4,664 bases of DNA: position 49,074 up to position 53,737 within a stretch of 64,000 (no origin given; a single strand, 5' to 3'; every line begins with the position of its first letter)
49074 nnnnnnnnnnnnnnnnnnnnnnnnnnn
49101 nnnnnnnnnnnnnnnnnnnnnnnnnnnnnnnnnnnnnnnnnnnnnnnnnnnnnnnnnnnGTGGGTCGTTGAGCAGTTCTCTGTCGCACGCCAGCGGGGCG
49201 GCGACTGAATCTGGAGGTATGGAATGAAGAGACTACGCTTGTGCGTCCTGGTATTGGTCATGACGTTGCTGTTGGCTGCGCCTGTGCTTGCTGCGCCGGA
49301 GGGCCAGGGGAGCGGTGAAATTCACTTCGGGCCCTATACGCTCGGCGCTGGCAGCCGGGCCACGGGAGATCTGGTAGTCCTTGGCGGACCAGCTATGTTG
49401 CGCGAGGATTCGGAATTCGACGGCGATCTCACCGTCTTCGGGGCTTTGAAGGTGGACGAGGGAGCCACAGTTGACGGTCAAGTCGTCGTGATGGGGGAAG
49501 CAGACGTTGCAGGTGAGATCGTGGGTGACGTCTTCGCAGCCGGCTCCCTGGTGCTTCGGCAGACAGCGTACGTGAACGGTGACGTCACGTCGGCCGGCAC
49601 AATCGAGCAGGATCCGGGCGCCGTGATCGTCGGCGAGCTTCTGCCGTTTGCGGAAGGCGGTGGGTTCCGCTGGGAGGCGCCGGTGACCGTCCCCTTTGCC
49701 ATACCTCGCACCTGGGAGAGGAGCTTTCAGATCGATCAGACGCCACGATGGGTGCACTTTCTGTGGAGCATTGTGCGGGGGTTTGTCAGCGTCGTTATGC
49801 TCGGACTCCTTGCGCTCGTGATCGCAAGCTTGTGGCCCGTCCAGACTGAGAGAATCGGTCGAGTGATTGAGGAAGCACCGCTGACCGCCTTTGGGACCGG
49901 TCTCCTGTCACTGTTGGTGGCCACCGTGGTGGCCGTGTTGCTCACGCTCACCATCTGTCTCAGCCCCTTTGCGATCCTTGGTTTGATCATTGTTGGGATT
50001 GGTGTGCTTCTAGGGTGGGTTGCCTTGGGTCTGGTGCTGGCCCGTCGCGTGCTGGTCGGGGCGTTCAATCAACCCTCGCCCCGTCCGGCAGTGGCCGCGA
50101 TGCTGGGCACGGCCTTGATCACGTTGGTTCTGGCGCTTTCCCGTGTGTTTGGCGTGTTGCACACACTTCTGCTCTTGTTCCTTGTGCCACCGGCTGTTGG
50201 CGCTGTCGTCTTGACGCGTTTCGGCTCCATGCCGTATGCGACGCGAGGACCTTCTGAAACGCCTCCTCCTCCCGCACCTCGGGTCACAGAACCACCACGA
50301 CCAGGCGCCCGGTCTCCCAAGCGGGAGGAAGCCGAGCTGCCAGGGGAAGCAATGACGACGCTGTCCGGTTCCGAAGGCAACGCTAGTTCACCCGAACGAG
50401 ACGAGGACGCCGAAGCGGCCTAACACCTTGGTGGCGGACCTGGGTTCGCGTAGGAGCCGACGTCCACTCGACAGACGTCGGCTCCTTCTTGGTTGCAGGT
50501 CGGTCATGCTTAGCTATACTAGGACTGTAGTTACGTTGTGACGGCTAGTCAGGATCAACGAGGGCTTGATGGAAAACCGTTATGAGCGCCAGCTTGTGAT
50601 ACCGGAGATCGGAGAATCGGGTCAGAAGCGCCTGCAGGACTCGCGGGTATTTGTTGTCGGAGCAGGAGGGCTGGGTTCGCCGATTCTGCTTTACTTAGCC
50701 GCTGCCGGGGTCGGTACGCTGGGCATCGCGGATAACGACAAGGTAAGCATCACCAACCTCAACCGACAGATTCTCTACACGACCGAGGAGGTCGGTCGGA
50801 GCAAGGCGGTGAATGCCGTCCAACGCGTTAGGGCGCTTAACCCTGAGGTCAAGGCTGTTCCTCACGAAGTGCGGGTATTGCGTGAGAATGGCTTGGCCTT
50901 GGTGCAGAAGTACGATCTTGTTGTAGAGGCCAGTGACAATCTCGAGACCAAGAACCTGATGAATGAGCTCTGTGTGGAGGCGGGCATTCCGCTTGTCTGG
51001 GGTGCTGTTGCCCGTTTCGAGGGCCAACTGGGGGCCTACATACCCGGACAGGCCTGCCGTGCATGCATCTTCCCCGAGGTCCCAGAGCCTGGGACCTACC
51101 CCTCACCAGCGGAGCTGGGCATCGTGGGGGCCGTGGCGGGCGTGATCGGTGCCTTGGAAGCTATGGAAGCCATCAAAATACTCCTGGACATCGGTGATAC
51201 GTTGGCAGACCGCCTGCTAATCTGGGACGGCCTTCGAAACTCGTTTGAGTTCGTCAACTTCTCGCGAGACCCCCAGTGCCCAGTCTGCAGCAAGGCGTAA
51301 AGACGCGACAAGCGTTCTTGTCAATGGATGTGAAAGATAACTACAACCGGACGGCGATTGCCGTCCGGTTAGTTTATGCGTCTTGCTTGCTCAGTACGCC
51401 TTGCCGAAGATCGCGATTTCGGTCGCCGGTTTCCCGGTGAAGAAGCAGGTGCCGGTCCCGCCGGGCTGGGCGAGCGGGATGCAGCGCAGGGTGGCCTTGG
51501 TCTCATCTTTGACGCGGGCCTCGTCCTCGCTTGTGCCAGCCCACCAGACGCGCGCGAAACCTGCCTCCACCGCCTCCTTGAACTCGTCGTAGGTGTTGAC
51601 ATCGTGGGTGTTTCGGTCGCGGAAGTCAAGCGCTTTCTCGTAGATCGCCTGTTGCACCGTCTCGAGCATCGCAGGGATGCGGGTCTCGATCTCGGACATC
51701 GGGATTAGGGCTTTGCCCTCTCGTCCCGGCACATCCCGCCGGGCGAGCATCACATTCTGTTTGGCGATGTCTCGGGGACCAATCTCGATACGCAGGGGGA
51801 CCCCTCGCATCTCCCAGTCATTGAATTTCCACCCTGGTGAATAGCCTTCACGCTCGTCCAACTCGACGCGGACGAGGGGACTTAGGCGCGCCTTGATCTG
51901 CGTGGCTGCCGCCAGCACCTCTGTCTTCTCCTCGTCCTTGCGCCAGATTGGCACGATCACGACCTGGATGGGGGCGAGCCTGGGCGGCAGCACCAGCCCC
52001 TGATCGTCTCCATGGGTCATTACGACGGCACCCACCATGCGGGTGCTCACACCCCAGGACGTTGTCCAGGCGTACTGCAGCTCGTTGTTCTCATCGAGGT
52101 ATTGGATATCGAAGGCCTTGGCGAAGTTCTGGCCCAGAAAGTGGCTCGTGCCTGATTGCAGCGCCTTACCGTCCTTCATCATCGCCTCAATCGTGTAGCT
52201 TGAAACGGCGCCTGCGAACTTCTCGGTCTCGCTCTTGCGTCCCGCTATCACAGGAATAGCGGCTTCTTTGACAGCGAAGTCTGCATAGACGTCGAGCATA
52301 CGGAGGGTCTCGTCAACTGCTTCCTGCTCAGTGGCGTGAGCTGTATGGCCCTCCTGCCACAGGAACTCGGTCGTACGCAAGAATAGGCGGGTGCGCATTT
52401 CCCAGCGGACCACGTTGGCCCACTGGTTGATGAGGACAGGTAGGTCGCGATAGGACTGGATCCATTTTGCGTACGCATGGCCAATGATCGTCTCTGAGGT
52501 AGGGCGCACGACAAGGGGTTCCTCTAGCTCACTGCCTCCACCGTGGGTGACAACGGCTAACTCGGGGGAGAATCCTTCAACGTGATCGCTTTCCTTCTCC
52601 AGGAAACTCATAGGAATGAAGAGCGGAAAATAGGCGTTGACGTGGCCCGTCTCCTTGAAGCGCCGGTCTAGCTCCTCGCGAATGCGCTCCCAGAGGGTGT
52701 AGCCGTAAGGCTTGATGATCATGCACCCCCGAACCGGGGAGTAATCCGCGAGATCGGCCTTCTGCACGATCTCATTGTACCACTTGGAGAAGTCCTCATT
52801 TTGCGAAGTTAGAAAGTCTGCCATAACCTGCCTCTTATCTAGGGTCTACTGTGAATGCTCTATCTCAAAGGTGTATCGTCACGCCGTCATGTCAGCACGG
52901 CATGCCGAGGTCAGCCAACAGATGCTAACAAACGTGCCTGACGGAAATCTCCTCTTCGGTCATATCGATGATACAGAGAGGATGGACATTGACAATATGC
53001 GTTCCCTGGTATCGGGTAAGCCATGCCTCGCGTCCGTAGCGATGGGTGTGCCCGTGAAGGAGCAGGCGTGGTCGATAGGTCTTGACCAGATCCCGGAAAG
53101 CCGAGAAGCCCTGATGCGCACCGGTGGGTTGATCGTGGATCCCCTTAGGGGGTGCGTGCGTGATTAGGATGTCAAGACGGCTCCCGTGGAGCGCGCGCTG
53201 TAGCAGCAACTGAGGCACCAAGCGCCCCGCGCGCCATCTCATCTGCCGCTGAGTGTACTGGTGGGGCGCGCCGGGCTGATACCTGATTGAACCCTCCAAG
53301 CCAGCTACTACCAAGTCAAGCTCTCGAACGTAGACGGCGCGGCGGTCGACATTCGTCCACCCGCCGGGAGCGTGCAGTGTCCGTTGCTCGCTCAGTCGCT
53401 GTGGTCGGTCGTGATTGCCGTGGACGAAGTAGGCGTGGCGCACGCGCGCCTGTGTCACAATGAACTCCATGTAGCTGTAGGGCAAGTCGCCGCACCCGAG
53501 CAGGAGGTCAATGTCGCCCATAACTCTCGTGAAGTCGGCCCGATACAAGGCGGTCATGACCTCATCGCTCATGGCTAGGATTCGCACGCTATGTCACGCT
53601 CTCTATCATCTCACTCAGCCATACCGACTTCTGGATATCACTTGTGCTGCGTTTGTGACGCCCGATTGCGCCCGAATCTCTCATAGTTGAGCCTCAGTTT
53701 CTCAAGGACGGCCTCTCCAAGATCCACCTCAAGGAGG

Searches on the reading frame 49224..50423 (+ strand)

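Call 10: search_protein_families(library=pfam, proteins=[window:49224-50423:+], max_evalue=0.001)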
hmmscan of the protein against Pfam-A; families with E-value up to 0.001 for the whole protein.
window:49224-50423:+ (399 aa): 1 family
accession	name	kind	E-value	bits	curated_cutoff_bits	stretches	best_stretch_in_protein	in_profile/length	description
PF04519.19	Bactofilin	-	4.6e-12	46.5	27.9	1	40-138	3-96/98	Polymer-forming cytoskeletal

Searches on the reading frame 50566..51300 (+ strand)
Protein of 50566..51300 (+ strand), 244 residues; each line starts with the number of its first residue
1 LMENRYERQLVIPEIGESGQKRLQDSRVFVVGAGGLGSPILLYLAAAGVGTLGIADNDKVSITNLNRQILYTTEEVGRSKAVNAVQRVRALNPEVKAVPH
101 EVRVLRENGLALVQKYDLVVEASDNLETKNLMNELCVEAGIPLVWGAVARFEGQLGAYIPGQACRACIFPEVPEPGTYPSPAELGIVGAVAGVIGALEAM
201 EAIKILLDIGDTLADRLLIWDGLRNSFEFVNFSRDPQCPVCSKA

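Call 10: search_protein_families(library=pfam, proteins=[window:50566-51300:+], max_evalue=0.001)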
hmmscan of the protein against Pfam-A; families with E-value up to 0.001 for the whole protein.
window:50566-51300:+ (244 aa): 2 families
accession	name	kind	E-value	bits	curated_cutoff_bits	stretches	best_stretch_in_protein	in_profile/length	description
PF00899.27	ThiF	-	4.5e-73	245.7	28.1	1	6-240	1-238/238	ThiF family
PF03435.24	Sacchrp_dh_NADP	-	0.00013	22.7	25.1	1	28-144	1-96/129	Saccharopine dehydrogenase NADP binding domain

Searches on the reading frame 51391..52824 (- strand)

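Call 26: search_protein_families(library=pfam, proteins=[window:51391-52824:-], max_evalue=0.001)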
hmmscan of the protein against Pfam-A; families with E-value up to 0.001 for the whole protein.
window:51391-52824:- (477 aa): 3 families
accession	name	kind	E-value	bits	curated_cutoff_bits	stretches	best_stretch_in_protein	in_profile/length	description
PF09180.16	ProRS-C_1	-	3.5e-21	75.6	31.5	1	412-477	1-71/71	Prolyl-tRNA synthetase, C-terminal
PF00587.30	tRNA-synt_2b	-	8.2e-19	68.8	29.3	1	99-268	6-176/179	tRNA synthetase class II core domain (G, H, P, S and T)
PF03129.25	HGTP_anticodon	-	5.1e-14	52.6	21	1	287-365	1-76/94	Anticodon binding domain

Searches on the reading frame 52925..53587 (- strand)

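Call 26: search_protein_families(library=pfam, proteins=[window:52925-53587:-], max_evalue=0.001)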
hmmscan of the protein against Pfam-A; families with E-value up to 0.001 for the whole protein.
window:52925-53587:- (220 aa): 2 families
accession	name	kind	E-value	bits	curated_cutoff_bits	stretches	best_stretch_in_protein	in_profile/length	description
PF00149.33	Metallophos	-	1.3e-11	45.7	21.5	1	17-184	31-191/191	Calcineurin-like phosphoesterase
PF12850.12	Metallophos_2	-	3.2e-07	30.9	27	1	1-200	1-131/154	Calcineurin-like phosphoesterase superfamily domain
